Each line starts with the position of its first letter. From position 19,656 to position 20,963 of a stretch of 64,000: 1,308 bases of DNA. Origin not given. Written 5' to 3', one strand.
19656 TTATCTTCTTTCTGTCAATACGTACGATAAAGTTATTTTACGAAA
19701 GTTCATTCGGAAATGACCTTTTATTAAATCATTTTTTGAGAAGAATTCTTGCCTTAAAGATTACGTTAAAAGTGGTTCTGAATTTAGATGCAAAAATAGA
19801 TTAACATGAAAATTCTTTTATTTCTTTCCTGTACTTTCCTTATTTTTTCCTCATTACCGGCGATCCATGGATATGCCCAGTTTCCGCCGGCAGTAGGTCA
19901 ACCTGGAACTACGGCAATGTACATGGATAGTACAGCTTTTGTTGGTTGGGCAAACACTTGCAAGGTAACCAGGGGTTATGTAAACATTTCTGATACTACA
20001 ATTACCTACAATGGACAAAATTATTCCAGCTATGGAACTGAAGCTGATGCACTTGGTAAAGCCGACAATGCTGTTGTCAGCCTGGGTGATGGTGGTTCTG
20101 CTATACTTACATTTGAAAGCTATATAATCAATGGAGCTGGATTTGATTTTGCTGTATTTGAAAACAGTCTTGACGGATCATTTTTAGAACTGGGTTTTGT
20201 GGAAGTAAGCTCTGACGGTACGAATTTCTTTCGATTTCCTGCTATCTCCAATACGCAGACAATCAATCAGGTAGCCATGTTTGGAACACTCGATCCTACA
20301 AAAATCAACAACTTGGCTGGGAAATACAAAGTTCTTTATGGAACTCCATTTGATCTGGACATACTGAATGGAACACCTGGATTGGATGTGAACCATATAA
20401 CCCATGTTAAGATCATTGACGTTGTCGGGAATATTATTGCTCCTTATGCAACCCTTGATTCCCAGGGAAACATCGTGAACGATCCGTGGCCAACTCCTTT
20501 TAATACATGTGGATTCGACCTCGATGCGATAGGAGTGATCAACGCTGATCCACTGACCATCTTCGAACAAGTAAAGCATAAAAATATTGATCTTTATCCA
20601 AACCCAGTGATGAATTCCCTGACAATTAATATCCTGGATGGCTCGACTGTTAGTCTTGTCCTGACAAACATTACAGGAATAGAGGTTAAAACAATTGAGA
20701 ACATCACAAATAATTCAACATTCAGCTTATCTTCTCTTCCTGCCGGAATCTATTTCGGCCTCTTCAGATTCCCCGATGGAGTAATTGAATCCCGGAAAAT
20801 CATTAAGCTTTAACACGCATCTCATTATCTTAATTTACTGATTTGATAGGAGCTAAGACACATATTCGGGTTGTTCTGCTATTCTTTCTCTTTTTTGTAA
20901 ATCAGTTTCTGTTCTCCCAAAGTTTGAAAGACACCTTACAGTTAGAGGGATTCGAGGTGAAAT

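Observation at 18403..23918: TonB-dependent receptor operon whose partner surface proteins are T9SS cargo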

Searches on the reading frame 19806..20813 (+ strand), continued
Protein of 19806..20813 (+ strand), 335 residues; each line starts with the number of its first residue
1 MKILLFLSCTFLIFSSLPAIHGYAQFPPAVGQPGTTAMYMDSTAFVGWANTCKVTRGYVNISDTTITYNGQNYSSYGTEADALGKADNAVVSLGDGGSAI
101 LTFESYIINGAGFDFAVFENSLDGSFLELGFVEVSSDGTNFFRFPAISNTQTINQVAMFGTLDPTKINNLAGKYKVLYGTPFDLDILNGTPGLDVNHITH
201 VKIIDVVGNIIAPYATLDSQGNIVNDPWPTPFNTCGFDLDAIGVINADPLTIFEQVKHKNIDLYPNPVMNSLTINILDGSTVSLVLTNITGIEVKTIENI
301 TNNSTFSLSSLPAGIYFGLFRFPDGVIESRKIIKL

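Call 70: search_protein_families(library=pfam, proteins=[L054:6328-7953:+, L054:10019-11350:+, L054:11830-12651:+, L054:12663-13436:+, L075:6796-7989:+, L075:10018-11124:+, L025:6655-7947:+, L050:6618-8318:+], max_evalue=0.01)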
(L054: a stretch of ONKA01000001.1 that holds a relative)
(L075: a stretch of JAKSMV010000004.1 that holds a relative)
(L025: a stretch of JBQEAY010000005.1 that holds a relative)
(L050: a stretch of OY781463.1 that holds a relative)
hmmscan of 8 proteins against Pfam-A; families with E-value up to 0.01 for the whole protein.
L054:6328-7953:+ (541 aa): 2 families
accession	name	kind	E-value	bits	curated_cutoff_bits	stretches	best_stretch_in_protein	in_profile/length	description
PF14478.12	DUF4430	-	3.2e-17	63.2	23.8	3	111-140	39-68/72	Domain of unknown function (DUF4430)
PF18962.6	Por_Secre_tail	-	4.8e-14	52.8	27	1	467-540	1-75/75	Secretion system C-terminal sorting domain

L054:10019-11350:+ (443 aa): 1 family
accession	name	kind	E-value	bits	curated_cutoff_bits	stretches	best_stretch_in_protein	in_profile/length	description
PF01497.23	Peripla_BP_2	-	1.8e-21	77.1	27.5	1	191-395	31-232/235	Periplasmic binding protein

L054:11830-12651:+ (273 aa): 1 family
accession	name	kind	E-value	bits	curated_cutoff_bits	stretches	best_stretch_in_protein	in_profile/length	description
PF05593.20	RHS_repeat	-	0.0009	20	22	0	219-235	17-33/38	RHS Repeat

L054:12663-13436:+ (257 aa): 1 family
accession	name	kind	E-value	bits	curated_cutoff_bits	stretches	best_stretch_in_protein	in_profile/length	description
PF03575.23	Peptidase_S51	-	4.2e-55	187.1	23.9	1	3-222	1-203/206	Peptidase family S51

L075:6796-7989:+ (397 aa): 2 families
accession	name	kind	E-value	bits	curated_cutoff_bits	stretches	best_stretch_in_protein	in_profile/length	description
PF14478.12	DUF4430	-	1.9e-13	51.1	23.8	2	110-140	38-68/72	Domain of unknown function (DUF4430)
PF18962.6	Por_Secre_tail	-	1.3e-12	48.2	27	1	323-396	1-75/75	Secretion system C-terminal sorting domain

L075:10018-11124:+ (368 aa): 1 family
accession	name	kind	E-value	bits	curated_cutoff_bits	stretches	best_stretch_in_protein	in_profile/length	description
PF01497.23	Peripla_BP_2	-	9.5e-19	68.2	27.5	1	80-315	1-226/235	Periplasmic binding protein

L025:6655-7947:+ (430 aa): 2 families
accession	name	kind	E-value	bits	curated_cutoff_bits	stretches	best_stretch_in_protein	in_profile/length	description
PF16819.11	DUF5074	-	2.6e-21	76.5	27.2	1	28-335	1-339/353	Domain of unknown function (DUF5074)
PF18962.6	Por_Secre_tail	-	3.7e-14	53.2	27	1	363-429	1-75/75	Secretion system C-terminal sorting domain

L050:6618-8318:+ (566 aa): 2 families
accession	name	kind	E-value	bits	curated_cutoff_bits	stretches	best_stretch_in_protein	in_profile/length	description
PF18962.6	Por_Secre_tail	-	4.3e-11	43.4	27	1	495-564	1-75/75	Secretion system C-terminal sorting domain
PF23775.1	Beta-prop_RIG_2nd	-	0.0039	17.1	80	0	220-294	54-127/278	RIG second beta-propeller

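Call 71: search_solved_structures(query=L054:6328-7953:+, max_evalue=1, show_alignments=1)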
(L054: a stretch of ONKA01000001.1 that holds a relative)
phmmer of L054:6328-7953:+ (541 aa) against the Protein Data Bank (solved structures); distinct sequences matched with E-value up to 1: 2.
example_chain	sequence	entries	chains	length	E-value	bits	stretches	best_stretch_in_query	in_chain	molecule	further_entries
5jvk_A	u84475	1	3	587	0.0051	18.6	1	465-536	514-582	Uncharacterized protein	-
8glj_D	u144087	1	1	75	0.15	13.6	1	466-539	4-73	Por secretion system C-terminal sorting domain-containing protein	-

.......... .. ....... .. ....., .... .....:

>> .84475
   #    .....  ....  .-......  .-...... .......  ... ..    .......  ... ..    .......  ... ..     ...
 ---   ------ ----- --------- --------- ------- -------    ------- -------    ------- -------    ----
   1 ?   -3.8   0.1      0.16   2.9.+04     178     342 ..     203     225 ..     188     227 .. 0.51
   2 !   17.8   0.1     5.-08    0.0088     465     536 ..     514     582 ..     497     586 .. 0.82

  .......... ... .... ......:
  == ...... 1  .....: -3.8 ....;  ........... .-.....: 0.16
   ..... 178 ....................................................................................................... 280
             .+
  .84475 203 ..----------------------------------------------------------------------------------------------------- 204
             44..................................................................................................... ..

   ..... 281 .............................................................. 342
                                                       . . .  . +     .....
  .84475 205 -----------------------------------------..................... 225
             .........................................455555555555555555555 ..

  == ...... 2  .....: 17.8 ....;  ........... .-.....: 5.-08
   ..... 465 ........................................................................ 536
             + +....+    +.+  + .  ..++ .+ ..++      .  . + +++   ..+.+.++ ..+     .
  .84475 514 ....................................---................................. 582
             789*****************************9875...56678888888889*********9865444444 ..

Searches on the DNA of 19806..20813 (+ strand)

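Call 37: search_rna_families(sources=[L015, L017, L020, L025, L028, L050, L059, L063], threshold=gathering)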
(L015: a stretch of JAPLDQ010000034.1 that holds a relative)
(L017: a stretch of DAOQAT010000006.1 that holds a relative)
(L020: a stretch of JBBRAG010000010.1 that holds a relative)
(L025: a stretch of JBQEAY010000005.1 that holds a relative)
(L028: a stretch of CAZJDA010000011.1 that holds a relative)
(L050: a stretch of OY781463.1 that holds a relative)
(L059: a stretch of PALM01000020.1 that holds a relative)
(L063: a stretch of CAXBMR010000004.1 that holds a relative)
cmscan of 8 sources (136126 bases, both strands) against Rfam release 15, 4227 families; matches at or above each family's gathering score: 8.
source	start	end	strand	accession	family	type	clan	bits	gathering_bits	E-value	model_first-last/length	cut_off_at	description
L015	6937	7122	+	RF00174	Cobalamin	Cis-reg; riboswitch;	CL00101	112.1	31.5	6e-27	1-189/189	no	Cobalamin riboswitch aptamer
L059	6384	6579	+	RF00174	Cobalamin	Cis-reg; riboswitch;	CL00101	105.6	31.5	4.5e-25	1-189/189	no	Cobalamin riboswitch aptamer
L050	6310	6512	+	RF00174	Cobalamin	Cis-reg; riboswitch;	CL00101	97.5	31.5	9e-23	1-189/189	no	Cobalamin riboswitch aptamer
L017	4791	4986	+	RF00174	Cobalamin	Cis-reg; riboswitch;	CL00101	97.2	31.5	1.1e-22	1-189/189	no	Cobalamin riboswitch aptamer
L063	3718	3898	+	RF00174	Cobalamin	Cis-reg; riboswitch;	CL00101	90.3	31.5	1.1e-20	1-189/189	no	Cobalamin riboswitch aptamer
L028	6239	6472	+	RF00174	Cobalamin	Cis-reg; riboswitch;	CL00101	88.6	31.5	3.2e-20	1-189/189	no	Cobalamin riboswitch aptamer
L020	4821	5024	+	RF00174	Cobalamin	Cis-reg; riboswitch;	CL00101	87.5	31.5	6.5e-20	1-189/189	no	Cobalamin riboswitch aptamer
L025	3388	3636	+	RF00174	Cobalamin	Cis-reg; riboswitch;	CL00101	78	31.5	3.4e-17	1-189/189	no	Cobalamin riboswitch aptamer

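Call 38: search_rna_families(sources=[L001, L007, L010, L029, L033, L043, L058, L079], threshold=gathering)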
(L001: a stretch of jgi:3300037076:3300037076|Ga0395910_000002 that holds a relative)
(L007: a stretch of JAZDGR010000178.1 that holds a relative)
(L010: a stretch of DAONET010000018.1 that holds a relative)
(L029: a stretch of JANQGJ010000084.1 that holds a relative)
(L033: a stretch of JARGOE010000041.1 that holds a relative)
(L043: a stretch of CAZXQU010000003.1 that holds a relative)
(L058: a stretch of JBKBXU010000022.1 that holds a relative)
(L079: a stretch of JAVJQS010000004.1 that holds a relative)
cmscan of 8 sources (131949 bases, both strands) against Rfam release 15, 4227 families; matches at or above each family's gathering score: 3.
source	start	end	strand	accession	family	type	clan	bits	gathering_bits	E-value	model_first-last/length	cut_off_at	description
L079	6365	6559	+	RF00174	Cobalamin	Cis-reg; riboswitch;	CL00101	110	31.5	2.4e-26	1-189/189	no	Cobalamin riboswitch aptamer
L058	4442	4635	+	RF00174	Cobalamin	Cis-reg; riboswitch;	CL00101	100.9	31.5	9.3e-24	1-189/189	no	Cobalamin riboswitch aptamer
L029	6355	6553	+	RF00174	Cobalamin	Cis-reg; riboswitch;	CL00101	84.3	31.5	5.4e-19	1-189/189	no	Cobalamin riboswitch aptamer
